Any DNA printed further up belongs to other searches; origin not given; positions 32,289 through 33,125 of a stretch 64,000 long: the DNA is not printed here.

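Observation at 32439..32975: Standalone TIR-domain gene translationally coupled inside the arginine operon, between argH and rpe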

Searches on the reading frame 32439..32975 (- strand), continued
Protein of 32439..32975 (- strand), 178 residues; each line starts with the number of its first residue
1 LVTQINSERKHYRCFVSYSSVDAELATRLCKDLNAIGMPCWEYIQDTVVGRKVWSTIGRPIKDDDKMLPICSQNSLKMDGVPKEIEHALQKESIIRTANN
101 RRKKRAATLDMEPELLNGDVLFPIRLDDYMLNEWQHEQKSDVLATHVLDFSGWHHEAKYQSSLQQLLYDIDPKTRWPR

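Call 29: find_encoding_contigs(protein=P0004, flank=8000, max_places=3)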
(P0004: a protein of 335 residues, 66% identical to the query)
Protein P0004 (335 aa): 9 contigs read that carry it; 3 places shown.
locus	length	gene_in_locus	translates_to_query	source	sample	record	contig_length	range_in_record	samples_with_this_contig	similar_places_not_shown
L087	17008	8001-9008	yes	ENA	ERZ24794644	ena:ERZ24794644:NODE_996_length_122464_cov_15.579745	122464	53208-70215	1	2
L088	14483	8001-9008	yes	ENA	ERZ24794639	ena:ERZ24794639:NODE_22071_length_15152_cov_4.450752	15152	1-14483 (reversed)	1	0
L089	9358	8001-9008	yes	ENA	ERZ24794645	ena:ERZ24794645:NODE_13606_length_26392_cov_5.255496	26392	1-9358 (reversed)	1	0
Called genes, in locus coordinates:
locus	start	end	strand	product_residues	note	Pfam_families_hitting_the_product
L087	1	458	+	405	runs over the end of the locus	PF01960:ArgJ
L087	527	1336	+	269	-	PF00696:AA_kinase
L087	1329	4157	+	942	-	PF03699:UPF0182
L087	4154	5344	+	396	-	PF00202:Aminotran_3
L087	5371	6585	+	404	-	PF00764:Arginosuc_synth, PF20979:Arginosuc_syn_C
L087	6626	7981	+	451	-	PF00206:Lyase_1, PF14698:ASL_C2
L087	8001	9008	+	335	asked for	PF00805:Pentapeptide, PF13599:Pentapeptide_4, PF00805:Pentapeptide, PF13676:TIR_2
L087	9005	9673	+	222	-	PF00834:Ribul_P_3_epim, PF00977:His_biosynth (faint)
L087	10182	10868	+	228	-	-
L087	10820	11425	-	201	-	-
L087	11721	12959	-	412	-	PF02636:Methyltransf_28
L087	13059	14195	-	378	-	PF00285:Citrate_synt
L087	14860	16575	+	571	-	PF01558:POR, PF01855:POR_N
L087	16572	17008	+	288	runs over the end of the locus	PF02775:TPP_enzyme_C, PF12367:PFO_beta_C (weak)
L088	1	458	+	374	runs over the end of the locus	?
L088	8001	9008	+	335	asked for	PF00805:Pentapeptide, PF13599:Pentapeptide_4, PF00805:Pentapeptide, PF13676:TIR_2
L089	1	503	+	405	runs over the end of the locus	PF01960:ArgJ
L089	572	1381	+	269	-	PF00696:AA_kinase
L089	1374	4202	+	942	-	PF03699:UPF0182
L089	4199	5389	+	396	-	PF00202:Aminotran_3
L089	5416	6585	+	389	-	PF00764:Arginosuc_synth, PF20979:Arginosuc_syn_C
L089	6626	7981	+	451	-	PF00206:Lyase_1, PF14698:ASL_C2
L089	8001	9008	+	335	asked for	PF00805:Pentapeptide, PF13599:Pentapeptide_4, PF00805:Pentapeptide, PF13676:TIR_2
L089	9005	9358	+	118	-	?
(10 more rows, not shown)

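Call 30: find_encoding_contigs(protein=P0155, flank=8000, max_places=2)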
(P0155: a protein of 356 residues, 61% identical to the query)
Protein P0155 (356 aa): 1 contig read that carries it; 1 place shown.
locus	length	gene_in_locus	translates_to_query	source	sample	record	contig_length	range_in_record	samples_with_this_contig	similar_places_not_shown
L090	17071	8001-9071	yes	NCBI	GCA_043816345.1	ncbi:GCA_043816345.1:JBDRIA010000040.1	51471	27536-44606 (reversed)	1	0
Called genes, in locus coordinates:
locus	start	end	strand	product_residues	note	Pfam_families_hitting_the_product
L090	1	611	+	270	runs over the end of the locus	PF00696:AA_kinase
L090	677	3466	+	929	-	PF03699:UPF0182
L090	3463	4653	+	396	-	PF00202:Aminotran_3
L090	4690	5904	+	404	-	PF00764:Arginosuc_synth, PF20979:Arginosuc_syn_C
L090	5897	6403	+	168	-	PF13650:Asp_protease_2 (weak), PF13975:gag-asp_proteas (weak)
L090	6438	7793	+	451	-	PF00206:Lyase_1, PF14698:ASL_C2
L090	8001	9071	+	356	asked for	PF00805:Pentapeptide, PF13599:Pentapeptide_4 (faint), PF00805:Pentapeptide, PF13676:TIR_2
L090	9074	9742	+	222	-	PF00834:Ribul_P_3_epim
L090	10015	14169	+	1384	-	PF01835:MG2, PF17791:MG3, PF07703:A2M_BRD, PF00207:A2M, PF07678:TED_complement, PF13243:SQHop_cyclase_C (faint), PF07677:A2M_recep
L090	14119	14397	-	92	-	-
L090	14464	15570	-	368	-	-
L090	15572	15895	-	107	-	-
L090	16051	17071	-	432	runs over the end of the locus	PF00919:UPF0004, PF04055:Radical_SAM, PF01938:TRAM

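Call 31: find_encoding_contigs(protein=P0156, flank=8000, max_places=2)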
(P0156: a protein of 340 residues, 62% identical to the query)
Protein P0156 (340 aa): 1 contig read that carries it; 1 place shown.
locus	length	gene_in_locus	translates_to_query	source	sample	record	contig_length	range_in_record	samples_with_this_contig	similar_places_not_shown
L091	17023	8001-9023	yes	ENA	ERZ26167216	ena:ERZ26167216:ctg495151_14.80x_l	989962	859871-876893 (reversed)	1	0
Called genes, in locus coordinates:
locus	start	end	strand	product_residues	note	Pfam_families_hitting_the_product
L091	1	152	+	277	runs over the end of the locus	PF00696:AA_kinase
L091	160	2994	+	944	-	PF03699:UPF0182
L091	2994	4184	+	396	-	PF00202:Aminotran_3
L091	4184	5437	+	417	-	PF00764:Arginosuc_synth, PF20979:Arginosuc_syn_C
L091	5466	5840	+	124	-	PF13650:Asp_protease_2, PF13975:gag-asp_proteas (weak)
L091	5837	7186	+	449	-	PF00206:Lyase_1, PF14698:ASL_C2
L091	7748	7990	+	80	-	-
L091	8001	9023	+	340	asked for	PF00805:Pentapeptide, PF13576:Pentapeptide_3 (faint), PF13599:Pentapeptide_4 (faint), PF00805:Pentapeptide, PF13676:TIR_2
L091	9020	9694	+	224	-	PF00834:Ribul_P_3_epim, PF00977:His_biosynth (faint)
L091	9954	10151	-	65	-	PF00830:Ribosomal_L28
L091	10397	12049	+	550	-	PF02734:Dak2, PF21645:FakA-like_M, PF13684:FakA-like_C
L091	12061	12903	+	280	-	PF02645:DegV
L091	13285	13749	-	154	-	PF03537:Glyco_hydro_114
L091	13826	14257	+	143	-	-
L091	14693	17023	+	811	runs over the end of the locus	PF17191:RecG_wedge, PF01336:tRNA_anti-codon (weak), PF00270:DEAD, PF04851:ResIII, PF00271:Helicase_C, PF19833:RecG_dom3_C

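Call 33: find_encoding_contigs(protein=P0157, flank=8000, max_places=2)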
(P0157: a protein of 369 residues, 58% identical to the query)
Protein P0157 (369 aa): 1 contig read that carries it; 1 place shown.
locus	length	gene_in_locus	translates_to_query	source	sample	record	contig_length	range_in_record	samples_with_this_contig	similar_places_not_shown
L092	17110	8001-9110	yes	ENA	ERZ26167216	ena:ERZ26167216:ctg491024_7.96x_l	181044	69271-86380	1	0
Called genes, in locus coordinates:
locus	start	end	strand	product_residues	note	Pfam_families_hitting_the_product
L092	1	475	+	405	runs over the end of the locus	PF01960:ArgJ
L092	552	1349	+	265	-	PF00696:AA_kinase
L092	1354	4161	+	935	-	PF03699:UPF0182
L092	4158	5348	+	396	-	PF00202:Aminotran_3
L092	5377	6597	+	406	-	PF00764:Arginosuc_synth, PF20979:Arginosuc_syn_C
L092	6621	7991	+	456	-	PF00206:Lyase_1, PF14698:ASL_C2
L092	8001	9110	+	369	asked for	PF00805:Pentapeptide (weak), PF13599:Pentapeptide_4 (faint), PF00805:Pentapeptide, PF01582:TIR (weak), PF13676:TIR_2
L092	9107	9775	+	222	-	PF00834:Ribul_P_3_epim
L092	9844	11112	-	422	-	PF02636:Methyltransf_28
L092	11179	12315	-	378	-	PF00285:Citrate_synt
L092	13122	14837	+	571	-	PF01558:POR, PF01855:POR_N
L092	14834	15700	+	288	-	PF02775:TPP_enzyme_C, PF12367:PFO_beta_C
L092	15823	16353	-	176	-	PF04542:Sigma70_r2, PF04545:Sigma70_r4 (faint), PF08281:Sigma70_r4_2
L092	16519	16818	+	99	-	-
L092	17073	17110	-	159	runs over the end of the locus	PF03100:CcmE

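Call 34: find_encoding_contigs(protein=P0167, flank=8000, max_places=2)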
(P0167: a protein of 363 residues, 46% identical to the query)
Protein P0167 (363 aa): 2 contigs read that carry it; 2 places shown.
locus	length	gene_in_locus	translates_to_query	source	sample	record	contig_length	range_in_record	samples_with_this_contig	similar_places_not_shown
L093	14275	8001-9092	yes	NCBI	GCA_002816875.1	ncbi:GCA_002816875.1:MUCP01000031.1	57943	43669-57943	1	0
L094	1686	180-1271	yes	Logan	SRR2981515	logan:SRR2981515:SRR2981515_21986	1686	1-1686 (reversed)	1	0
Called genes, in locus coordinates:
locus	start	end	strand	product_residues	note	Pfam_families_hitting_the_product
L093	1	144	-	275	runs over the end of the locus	PF13489:Methyltransf_23, PF01209:Ubie_methyltran, PF13847:Methyltransf_31, PF08241:Methyltransf_11, PF08242:Methyltransf_12, PF13649:Methyltransf_25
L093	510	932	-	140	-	PF00190:Cupin_1 (weak), PF07883:Cupin_2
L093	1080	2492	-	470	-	PF00939:Na_sulph_symp, PF03600:CitMHS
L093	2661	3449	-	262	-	PF00378:ECH_1, PF16113:ECH_2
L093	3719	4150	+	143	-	-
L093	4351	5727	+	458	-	PF03972:MmgE_PrpD_N, PF19305:MmgE_PrpD_C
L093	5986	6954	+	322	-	PF08240:ADH_N, PF00107:ADH_zinc_N, PF13602:ADH_zinc_N_2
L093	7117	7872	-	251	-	PF00106:adh_short, PF08659:KR, PF13561:adh_short_C2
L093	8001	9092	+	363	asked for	PF00805:Pentapeptide (weak), PF13576:Pentapeptide_3 (faint), PF13599:Pentapeptide_4 (weak), PF00805:Pentapeptide, PF01582:TIR (weak), PF13676:TIR_2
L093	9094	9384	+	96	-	-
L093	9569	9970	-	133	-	PF00903:Glyoxalase (weak), PF13468:Glyoxalase_3 (weak), PF13669:Glyoxalase_4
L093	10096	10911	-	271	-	PF00106:adh_short, PF13561:adh_short_C2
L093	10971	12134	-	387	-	PF08028:Acyl-CoA_dh_2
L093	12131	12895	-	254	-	PF00106:adh_short, PF08659:KR, PF13561:adh_short_C2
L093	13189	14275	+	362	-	PF01936:NYN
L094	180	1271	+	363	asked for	PF00805:Pentapeptide (weak), PF13576:Pentapeptide_3 (faint), PF13599:Pentapeptide_4 (weak), PF00805:Pentapeptide, PF01582:TIR (weak), PF13676:TIR_2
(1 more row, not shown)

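Call 35: find_encoding_contigs(protein=P0183, flank=8000, max_places=2)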
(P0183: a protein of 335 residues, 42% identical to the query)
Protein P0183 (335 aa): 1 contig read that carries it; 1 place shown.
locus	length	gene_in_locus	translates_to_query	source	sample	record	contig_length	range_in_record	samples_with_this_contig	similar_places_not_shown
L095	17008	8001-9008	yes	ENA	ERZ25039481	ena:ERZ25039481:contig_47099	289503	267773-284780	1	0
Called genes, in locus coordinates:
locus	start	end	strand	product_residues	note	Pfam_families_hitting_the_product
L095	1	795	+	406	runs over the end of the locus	PF02491:SHS2_FTSA, PF06723:MreB_Mbl, PF11104:PilM_2 (faint), PF14450:FtsA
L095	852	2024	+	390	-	PF00091:Tubulin, PF12327:FtsZ_C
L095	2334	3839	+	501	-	PF14321:DUF4382 (weak)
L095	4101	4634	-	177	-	PF07609:DUF1572, PF04978:MST, PF12867:DinB_2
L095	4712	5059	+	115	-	-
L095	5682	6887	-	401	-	-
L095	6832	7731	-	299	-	-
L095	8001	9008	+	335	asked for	PF00805:Pentapeptide, PF13576:Pentapeptide_3 (faint), PF13599:Pentapeptide_4 (faint), PF00805:Pentapeptide, PF01582:TIR, PF13676:TIR_2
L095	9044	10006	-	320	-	PF00730:HhH-GPD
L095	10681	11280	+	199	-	-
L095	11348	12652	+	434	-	PF06253:MTTB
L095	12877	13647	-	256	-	PF19420:DDAH_eukar (faint), PF02274:ADI (weak)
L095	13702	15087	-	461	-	PF00324:AA_permease, PF13520:AA_permease_2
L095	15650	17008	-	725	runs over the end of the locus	PF00270:DEAD, PF04851:ResIII (weak), PF00271:Helicase_C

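Call 43: find_encoding_contigs(protein=P0154, flank=8000, max_places=2)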
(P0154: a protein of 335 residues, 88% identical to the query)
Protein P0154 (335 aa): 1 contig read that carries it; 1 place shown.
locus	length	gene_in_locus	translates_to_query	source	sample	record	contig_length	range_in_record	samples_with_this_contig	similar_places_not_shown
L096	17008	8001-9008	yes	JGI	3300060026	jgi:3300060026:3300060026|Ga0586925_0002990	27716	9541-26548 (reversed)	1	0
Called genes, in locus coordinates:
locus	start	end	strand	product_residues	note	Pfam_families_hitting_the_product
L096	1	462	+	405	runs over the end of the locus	PF01960:ArgJ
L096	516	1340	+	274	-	PF00696:AA_kinase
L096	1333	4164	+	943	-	PF03699:UPF0182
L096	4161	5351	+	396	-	PF00202:Aminotran_3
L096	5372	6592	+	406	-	PF00764:Arginosuc_synth, PF20979:Arginosuc_syn_C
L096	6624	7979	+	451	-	PF00206:Lyase_1, PF14698:ASL_C2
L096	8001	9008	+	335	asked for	PF00805:Pentapeptide, PF13576:Pentapeptide_3 (faint), PF13599:Pentapeptide_4, PF00805:Pentapeptide, PF13676:TIR_2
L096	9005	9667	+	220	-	PF00834:Ribul_P_3_epim, PF01729:QRPTase_C (faint)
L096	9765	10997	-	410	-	PF02636:Methyltransf_28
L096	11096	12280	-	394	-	PF00285:Citrate_synt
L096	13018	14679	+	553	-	PF01558:POR, PF01855:POR_N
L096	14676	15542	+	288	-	PF02775:TPP_enzyme_C, PF12367:PFO_beta_C (weak)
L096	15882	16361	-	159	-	PF03100:CcmE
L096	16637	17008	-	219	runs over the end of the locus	PF02581:TMP-TENI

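Call 47: find_related_loci(query=A1, collection=metagenome_contigs, flank=3000)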
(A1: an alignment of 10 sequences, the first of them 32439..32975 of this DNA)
Query A1 (178 aa) in metagenome_contigs; peptide patterns used: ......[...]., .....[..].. (x = any residue, [..] = any of these).
451 stretches matched a pattern; 123 encode a relative of the query (tblastn E <= 1e-3); the best 80 are kept; 80 distinct loci.
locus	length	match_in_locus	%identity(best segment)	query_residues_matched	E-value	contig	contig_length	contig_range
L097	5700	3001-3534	83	1-178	3e-103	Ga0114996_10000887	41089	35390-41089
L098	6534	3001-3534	83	1-178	3e-103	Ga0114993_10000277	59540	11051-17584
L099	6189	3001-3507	45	10-177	3e-48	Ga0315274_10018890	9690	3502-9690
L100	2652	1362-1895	44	1-177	8e-47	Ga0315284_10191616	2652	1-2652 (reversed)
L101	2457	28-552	45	3-177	1e-46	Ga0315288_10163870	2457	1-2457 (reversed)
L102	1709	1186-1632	42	10-177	5e-39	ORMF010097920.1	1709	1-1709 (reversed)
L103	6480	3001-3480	38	1-174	2e-36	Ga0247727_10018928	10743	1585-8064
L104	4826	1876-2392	67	1-178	2e-49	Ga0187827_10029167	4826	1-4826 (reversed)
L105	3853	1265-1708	38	12-173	2e-35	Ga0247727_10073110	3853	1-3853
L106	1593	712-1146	37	10-170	2e-34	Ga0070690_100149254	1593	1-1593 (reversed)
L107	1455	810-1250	39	14-172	8e-35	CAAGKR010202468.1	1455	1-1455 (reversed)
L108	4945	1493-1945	37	6-177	2e-33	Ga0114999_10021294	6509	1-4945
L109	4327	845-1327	35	1-176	3e-33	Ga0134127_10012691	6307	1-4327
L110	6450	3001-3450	38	5-170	2e-33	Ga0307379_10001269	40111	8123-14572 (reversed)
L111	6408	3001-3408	39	11-167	1e-32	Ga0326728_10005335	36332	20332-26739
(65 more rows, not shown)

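Call 52: search_protein_families(library=padloc, alignment_id=A2, max_evalue=0.00001)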
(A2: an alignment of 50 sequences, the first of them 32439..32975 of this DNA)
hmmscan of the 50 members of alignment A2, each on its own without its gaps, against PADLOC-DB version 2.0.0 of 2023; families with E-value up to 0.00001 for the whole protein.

A. member 1, window:32439-32975:- (178 aa): 2 families
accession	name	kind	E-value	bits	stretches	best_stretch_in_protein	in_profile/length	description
PDLC02403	Aga_TIR-PNTD1-PNTD2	-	3.1e-06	24.5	1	22-95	14-88/443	Class I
PDLC02421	Aga_TIR-PNTD1-PNTD2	-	8.5e-06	23.1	0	14-90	6-84/430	Class I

B. families by the number of members that match (of 50 scanned): 14 families
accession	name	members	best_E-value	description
PDLC04135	mad3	3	2.1e-29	mads_3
PDLC04140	mad8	3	3.8e-13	mads_8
PDLC02914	ATPase-Toprim_I-B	2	6.6e-09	-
PDLC03859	LmuB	1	1.1e-27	-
PDLC04134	mad2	1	4.6e-17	mads_2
PDLC02726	PbeC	1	2.9e-09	PbeC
PDLC03865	LmuB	1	1.4e-08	-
PDLC03864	LmuB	1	1.8e-07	-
PDLC02722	PbeC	1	4.6e-07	PbeC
PDLC02741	PbeC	1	1.5e-06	PbeC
PDLC02403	Aga_TIR-PNTD1-PNTD2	1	3.1e-06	Class I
PDLC02335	AbiLi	1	4.9e-06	AbiLi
PDLC02753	PbeC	1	6e-06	PbeC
PDLC02421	Aga_TIR-PNTD1-PNTD2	1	8.5e-06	Class I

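Call 53: search_protein_families(library=pfam, alignment_id=A2, max_evalue=1e-8)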
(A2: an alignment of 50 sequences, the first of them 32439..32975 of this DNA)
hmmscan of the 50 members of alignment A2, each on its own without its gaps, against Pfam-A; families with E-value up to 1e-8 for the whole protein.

A. member 1, window:32439-32975:- (178 aa): 1 family
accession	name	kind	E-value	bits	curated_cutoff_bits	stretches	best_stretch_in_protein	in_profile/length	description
PF13676.11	TIR_2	-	7.3e-13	49.5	28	1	15-91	2-78/122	TIR domain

B. families by the number of members that match (of 50 scanned): 81 families (the first 25 are shown)
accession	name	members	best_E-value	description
PF07969.17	Amidohydro_3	2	3e-85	Amidohydrolase family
PF02347.22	GDC-P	2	4.9e-83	Glycine cleavage system P-protein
PF00294.29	PfkB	2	9.8e-43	pfkB family carbohydrate kinase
PF00005.33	ABC_tran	2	2.1e-33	ABC transporter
PF01979.26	Amidohydro_1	2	2.8e-27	Amidohydrolase family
PF08352.17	oligo_HPY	2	1.4e-20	Oligopeptide/dipeptide transporter, C-terminal region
PF03699.18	UPF0182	1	1.2e-271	Uncharacterised protein family (UPF0182)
PF09334.17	tRNA-synt_1g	1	3.5e-154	tRNA synthetases class I (M)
PF01960.23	ArgJ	1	1.3e-136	ArgJ family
PF00285.26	Citrate_synt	1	5.8e-127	Citrate synthase, C-terminal domain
PF00202.27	Aminotran_3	1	5.1e-113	Aminotransferase class-III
PF00982.27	Glyco_transf_20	1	6.7e-111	Glycosyltransferase family 20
PF20979.2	Arginosuc_syn_C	1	2.8e-90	Arginosuccinate synthase C-terminal domain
PF01008.23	IF-2B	1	7.9e-84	Initiation factor 2 subunit family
PF08543.17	Phos_pyr_kin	1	4.3e-83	Phosphomethylpyrimidine kinase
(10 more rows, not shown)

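Call 56: search_solved_structures(query=A1, max_evalue=0.01, show_alignments=3)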
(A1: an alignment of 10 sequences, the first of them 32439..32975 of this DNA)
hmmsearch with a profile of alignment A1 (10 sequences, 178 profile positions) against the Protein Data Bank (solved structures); distinct sequences matched with E-value up to 0.01: 3.
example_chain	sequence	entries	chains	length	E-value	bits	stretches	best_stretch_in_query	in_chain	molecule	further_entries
8qlo_A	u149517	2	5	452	0.0019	21.1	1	13-99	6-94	Toll/interleukin-1 receptor domain-containing protein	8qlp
7ylf_A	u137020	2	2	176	0.0051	19.7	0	4-73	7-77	Toll-like receptor 15 | Toll-like receptor 2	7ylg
8j7s_B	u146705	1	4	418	0.0091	18.8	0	13-97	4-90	TIR domain-containing protein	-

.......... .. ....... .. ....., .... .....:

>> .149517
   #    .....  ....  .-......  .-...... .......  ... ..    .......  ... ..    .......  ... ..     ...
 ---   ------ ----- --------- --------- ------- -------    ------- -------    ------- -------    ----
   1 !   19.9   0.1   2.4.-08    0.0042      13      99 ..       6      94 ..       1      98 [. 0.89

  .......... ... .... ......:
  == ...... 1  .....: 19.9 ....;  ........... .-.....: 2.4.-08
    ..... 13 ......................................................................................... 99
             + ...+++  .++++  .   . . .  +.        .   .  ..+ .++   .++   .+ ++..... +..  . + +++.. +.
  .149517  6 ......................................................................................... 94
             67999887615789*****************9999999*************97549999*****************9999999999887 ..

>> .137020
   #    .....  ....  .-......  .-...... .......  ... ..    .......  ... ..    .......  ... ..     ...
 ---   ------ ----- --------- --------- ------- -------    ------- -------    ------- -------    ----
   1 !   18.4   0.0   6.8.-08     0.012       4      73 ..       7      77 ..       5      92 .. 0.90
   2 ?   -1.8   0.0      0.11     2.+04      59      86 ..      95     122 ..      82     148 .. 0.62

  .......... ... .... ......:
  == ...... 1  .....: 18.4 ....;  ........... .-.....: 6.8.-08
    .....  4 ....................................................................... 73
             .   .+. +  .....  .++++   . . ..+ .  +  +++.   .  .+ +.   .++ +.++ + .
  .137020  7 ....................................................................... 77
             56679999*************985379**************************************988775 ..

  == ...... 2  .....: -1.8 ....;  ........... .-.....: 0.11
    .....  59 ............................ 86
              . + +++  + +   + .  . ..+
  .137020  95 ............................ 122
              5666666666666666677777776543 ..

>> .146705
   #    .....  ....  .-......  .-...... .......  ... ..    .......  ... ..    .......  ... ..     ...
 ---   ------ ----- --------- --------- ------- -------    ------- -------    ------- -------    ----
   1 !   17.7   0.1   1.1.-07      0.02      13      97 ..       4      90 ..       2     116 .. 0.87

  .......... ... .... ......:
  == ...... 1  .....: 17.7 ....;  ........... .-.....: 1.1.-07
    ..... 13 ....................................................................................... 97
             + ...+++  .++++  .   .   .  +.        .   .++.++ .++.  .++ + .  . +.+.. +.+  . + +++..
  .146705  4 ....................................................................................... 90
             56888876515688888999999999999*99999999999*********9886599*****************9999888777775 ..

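Call 64: predict_structure(alignment_id=A3)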
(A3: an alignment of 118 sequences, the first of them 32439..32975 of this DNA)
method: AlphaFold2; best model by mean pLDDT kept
length: 178 residues; sequences in the alignment: 118
mean_pLDDT: 86.9   pTM: 0.82
mean pLDDT of the five models: 86.9, 86.9, 86.3, 85.7, 85.1
residues with pLDDT >= 90: 131; 70-90: 17; 50-70: 17; < 50: 13
segments of 3 or more residues with pLDDT < 50: 1-8, 54-56
pLDDT, mean of each block of 10 residues (from residue 1): 42 91 97 94 72 50 85 95 94 95 98 94 98 97 97 98 95 71
secondary structure, 60 per line:
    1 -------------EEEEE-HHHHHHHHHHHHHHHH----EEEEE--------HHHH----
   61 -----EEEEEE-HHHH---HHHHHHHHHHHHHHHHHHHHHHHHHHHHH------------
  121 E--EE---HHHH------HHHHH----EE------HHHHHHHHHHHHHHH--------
elements in order: E14-18 H20-35 E40-44 H53-56 E66-71 H73-76 H80-108 H129-132 H139-143 H156-170
